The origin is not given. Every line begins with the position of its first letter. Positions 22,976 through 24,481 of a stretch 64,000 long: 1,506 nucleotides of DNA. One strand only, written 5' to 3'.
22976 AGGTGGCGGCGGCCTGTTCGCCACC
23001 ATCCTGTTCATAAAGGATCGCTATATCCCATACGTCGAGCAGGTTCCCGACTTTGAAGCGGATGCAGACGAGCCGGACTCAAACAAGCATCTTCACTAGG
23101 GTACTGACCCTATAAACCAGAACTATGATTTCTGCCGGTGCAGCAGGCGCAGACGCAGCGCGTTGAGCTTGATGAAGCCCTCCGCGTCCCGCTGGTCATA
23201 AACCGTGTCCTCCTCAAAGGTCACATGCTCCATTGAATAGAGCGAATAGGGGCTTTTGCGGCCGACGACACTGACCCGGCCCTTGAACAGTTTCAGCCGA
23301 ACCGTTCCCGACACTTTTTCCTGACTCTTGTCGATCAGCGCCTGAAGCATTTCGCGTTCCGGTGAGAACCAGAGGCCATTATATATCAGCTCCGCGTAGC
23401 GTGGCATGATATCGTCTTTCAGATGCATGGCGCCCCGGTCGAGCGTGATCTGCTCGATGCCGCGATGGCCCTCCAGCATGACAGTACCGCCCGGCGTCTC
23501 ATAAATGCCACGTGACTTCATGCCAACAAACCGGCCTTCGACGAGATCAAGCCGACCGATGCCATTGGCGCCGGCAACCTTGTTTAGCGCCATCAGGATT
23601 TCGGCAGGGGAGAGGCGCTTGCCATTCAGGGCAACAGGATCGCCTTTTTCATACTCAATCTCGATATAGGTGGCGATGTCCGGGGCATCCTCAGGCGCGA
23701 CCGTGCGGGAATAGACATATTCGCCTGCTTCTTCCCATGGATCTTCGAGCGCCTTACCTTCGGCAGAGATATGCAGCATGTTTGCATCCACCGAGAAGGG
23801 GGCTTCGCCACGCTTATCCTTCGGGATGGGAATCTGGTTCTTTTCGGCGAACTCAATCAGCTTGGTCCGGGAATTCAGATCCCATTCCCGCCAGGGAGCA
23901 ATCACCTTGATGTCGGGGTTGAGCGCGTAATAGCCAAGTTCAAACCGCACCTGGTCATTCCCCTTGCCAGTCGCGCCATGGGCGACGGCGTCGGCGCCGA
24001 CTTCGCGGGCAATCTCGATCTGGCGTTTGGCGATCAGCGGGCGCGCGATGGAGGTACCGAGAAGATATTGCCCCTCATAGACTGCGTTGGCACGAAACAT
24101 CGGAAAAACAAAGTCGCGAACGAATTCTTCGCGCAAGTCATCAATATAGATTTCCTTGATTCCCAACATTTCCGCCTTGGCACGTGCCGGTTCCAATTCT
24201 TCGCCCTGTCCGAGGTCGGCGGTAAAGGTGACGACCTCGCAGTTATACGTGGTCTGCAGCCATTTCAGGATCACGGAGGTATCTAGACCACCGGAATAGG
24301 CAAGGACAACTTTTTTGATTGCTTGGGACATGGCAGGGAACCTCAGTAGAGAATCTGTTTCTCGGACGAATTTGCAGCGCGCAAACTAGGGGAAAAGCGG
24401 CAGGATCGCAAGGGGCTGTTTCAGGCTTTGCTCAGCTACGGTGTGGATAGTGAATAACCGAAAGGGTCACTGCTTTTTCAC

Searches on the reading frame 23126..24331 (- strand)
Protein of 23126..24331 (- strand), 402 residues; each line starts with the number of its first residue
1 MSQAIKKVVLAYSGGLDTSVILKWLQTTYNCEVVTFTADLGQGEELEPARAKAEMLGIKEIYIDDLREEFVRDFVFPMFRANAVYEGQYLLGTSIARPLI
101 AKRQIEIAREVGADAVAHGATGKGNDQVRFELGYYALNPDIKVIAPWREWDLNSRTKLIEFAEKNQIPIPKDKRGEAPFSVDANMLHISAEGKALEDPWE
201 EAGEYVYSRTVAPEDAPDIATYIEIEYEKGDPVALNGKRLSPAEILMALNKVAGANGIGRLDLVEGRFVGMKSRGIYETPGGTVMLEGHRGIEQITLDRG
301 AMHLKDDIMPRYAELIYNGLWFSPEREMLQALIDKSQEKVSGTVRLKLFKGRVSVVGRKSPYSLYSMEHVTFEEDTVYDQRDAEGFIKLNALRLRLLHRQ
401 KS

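Call 80: search_protein_families(library=pfam, proteins=[window:23126-24331:-], max_evalue=0.00001)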
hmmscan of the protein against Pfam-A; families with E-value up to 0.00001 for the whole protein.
window:23126-24331:- (402 aa): 2 families
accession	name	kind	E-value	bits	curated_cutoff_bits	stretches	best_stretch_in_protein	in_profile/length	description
PF20979.2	Arginosuc_syn_C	-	4.5e-83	278.6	27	1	179-395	1-217/219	Arginosuccinate synthase C-terminal domain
PF00764.25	Arginosuc_synth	-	6.6e-67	225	27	1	7-168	1-162/162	Arginosuccinate synthase N-terminal HUP domain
